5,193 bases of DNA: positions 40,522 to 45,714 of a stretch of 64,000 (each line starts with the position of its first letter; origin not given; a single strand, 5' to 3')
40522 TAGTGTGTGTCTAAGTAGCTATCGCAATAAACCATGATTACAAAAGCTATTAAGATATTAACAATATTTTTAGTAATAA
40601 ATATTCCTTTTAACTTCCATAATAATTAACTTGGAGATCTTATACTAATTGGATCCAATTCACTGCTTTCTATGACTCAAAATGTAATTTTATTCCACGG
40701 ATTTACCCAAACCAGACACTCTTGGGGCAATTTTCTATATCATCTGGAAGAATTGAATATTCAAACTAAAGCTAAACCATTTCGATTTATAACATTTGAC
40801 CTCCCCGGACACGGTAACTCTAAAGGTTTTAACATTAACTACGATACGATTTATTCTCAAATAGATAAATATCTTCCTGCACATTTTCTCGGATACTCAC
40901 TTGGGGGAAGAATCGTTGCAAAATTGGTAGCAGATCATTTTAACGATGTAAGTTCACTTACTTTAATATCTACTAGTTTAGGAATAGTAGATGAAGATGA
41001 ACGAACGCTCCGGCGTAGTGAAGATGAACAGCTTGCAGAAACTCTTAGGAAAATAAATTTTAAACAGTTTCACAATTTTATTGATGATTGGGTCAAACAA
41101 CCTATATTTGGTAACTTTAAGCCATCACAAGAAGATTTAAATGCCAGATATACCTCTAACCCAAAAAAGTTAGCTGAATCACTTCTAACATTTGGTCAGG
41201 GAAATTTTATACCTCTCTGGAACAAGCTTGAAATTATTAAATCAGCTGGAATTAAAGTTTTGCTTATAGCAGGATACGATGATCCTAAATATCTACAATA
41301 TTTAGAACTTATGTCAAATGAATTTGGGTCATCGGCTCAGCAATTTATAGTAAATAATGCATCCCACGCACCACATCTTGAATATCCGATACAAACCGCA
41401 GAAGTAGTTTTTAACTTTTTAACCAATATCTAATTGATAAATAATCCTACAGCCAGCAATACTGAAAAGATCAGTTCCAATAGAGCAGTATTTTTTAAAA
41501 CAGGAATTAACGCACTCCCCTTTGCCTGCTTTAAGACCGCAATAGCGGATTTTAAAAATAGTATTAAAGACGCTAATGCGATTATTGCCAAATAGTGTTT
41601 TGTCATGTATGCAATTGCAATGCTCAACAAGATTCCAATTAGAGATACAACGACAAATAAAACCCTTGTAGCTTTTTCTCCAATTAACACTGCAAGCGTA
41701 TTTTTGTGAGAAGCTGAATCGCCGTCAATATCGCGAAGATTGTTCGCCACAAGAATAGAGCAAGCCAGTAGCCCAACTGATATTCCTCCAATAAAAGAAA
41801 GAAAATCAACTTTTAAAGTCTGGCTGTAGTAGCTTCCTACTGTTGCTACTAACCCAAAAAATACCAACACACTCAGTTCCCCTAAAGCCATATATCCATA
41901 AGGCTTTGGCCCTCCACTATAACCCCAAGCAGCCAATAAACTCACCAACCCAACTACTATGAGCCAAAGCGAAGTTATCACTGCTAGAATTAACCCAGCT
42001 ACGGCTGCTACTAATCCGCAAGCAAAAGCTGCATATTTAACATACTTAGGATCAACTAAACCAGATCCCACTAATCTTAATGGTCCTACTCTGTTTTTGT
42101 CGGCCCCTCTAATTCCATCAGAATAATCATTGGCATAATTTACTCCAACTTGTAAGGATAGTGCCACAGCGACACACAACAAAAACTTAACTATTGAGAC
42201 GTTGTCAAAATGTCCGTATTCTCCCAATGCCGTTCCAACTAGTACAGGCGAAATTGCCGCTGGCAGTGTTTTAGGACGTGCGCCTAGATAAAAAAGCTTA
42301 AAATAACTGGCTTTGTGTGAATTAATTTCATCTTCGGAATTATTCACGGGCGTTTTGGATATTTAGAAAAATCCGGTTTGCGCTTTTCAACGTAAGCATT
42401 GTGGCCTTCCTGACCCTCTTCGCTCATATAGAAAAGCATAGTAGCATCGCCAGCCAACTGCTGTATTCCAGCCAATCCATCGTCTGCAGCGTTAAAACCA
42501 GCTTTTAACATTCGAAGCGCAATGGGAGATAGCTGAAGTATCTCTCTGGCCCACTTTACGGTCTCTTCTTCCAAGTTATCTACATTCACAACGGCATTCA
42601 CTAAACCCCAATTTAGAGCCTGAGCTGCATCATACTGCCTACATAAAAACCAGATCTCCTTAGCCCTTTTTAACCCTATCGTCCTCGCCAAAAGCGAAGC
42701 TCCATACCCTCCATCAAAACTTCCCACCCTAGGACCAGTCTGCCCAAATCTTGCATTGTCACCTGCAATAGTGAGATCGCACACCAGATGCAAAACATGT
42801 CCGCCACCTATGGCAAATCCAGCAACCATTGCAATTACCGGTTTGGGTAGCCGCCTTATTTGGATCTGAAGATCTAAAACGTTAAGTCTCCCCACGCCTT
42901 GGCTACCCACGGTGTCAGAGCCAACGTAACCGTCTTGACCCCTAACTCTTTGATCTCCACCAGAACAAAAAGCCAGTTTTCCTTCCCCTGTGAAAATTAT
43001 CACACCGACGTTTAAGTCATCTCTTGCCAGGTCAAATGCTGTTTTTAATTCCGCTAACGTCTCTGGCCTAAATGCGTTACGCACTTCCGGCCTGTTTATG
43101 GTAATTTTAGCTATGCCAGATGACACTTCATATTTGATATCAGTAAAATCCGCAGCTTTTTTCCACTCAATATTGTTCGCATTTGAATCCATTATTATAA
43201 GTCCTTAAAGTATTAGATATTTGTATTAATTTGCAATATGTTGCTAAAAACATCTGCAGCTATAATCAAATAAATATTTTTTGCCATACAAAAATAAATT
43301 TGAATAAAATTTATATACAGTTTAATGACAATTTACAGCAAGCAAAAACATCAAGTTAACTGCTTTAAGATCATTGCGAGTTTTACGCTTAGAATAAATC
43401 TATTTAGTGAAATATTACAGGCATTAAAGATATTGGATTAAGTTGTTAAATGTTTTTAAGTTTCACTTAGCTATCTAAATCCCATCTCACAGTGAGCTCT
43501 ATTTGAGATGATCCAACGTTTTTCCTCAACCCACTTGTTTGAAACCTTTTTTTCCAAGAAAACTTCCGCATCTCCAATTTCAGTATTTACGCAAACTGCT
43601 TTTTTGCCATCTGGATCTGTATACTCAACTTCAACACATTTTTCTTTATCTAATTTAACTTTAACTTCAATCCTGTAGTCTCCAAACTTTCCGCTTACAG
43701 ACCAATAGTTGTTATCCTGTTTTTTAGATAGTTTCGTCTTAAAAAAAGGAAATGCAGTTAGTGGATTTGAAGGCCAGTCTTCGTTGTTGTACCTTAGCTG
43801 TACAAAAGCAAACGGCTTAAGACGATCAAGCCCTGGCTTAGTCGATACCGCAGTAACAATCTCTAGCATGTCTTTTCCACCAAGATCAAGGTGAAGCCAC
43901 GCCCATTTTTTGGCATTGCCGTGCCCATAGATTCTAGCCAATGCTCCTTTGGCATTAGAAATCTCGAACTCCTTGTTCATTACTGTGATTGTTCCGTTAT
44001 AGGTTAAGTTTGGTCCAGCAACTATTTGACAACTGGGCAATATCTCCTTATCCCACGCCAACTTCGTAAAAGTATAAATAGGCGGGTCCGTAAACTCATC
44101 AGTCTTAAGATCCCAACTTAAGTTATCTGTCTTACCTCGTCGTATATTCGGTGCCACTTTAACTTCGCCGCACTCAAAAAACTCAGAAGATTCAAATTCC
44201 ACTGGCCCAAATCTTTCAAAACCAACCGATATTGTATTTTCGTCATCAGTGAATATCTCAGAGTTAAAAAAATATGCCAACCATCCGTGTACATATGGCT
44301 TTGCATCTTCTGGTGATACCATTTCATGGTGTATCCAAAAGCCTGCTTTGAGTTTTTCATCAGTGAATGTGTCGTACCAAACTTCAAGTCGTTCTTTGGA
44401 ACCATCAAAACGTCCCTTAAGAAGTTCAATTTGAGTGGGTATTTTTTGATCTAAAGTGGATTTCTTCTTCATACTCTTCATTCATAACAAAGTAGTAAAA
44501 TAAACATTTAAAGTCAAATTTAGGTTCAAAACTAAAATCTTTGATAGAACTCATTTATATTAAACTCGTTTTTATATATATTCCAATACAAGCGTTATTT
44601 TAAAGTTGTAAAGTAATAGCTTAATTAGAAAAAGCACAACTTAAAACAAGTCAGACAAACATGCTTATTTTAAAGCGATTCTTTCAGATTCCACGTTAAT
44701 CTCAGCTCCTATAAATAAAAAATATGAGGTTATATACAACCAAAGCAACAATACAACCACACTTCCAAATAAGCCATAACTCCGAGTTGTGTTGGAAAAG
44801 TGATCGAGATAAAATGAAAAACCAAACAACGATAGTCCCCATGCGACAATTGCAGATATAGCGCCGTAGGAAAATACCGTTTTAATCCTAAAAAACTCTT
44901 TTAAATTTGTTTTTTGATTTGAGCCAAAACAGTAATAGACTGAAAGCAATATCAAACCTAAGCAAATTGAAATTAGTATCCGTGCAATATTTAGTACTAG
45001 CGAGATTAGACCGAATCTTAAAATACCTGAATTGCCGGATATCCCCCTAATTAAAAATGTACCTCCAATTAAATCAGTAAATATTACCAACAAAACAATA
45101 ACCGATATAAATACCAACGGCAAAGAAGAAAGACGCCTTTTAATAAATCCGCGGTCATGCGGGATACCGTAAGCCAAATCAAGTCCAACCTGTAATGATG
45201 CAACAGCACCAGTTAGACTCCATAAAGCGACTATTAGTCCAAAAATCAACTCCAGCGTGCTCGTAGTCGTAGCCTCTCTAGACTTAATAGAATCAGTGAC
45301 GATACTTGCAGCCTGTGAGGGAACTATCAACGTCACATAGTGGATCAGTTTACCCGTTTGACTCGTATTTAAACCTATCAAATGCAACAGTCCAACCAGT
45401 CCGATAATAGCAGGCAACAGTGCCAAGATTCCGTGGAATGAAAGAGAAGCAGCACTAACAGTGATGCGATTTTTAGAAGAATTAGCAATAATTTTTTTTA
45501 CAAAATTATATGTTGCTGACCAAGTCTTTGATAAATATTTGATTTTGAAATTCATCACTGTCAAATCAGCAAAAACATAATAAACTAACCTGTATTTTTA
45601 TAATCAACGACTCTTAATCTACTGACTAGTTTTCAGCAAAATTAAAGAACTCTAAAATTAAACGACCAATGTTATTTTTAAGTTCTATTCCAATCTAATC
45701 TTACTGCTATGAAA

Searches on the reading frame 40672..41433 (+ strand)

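Call 18: search_protein_families(library=pfam, proteins=[window:40672-41433:+], max_evalue=0.001)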
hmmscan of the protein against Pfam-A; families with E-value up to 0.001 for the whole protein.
window:40672-41433:+ (253 aa): 3 families
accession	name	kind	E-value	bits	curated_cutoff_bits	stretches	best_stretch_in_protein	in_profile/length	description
PF00561.26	Abhydrolase_1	-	1e-17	65.1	25.8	1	5-237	3-243/245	alpha/beta hydrolase fold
PF12697.13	Abhydrolase_6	-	2.7e-13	51.5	26.3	1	5-244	1-216/217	Alpha/beta hydrolase family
PF12146.15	Hydrolase_4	-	1.2e-05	25.2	27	1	4-108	6-116/239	Serine aminopeptidase, S33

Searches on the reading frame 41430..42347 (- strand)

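Call 18: search_protein_families(library=pfam, proteins=[window:41430-42347:-], max_evalue=0.001)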
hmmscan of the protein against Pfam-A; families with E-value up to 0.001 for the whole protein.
window:41430-42347:- (305 aa): 1 family
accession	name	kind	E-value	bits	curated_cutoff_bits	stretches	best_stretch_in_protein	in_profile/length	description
PF01040.23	UbiA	-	4.1e-30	105.3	34.2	1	32-276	2-236/250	UbiA prenyltransferase family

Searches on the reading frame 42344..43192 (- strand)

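Call 18: search_protein_families(library=pfam, proteins=[window:42344-43192:-], max_evalue=0.001)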
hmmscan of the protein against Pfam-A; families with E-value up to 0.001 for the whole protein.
window:42344-43192:- (282 aa): 2 families
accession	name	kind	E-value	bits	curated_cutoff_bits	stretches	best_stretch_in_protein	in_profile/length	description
PF00378.25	ECH_1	-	3e-73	246.7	27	1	23-276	2-249/251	Enoyl-CoA hydratase/isomerase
PF16113.10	ECH_2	-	2.3e-18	67.2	27.2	1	28-209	2-179/335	Enoyl-CoA hydratase/isomerase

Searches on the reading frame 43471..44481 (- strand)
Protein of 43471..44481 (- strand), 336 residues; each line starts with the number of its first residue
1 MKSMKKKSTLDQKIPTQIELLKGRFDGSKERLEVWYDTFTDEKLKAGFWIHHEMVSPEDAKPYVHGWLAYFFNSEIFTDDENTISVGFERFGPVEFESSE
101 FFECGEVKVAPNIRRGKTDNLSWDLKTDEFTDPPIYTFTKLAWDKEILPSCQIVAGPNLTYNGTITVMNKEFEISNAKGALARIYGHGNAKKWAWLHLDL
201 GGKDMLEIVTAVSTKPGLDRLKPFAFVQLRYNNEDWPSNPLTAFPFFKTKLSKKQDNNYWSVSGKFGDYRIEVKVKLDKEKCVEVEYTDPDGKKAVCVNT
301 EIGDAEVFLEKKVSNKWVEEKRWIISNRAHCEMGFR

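Call 18: search_protein_families(library=pfam, proteins=[window:43471-44481:-], max_evalue=0.001)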
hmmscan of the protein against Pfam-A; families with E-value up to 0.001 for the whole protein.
window:43471-44481:- (336 aa): 1 family
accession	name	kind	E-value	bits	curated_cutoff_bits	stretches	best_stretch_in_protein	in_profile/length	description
PF14249.11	Tocopherol_cycl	-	0.00021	21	26.6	1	149-320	157-317/335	Tocopherol cyclase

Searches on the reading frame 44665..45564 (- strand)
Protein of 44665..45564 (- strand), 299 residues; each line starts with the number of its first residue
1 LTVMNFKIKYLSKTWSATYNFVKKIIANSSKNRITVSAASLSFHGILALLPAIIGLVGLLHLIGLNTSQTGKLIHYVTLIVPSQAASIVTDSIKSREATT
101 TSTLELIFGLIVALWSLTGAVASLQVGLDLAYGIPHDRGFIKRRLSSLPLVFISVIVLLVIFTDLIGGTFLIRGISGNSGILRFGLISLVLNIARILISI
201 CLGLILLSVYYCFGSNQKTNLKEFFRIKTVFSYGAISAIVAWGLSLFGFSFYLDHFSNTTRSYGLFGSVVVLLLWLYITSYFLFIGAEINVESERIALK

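Call 18: search_protein_families(library=pfam, proteins=[window:44665-45564:-], max_evalue=0.001)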
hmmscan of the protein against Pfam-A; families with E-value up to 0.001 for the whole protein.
window:44665-45564:- (299 aa): 1 family
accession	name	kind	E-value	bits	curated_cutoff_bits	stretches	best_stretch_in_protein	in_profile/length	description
PF03631.20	Virul_fac_BrkB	-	4.7e-43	148.1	33.7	1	31-294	2-256/259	Virulence factor BrkB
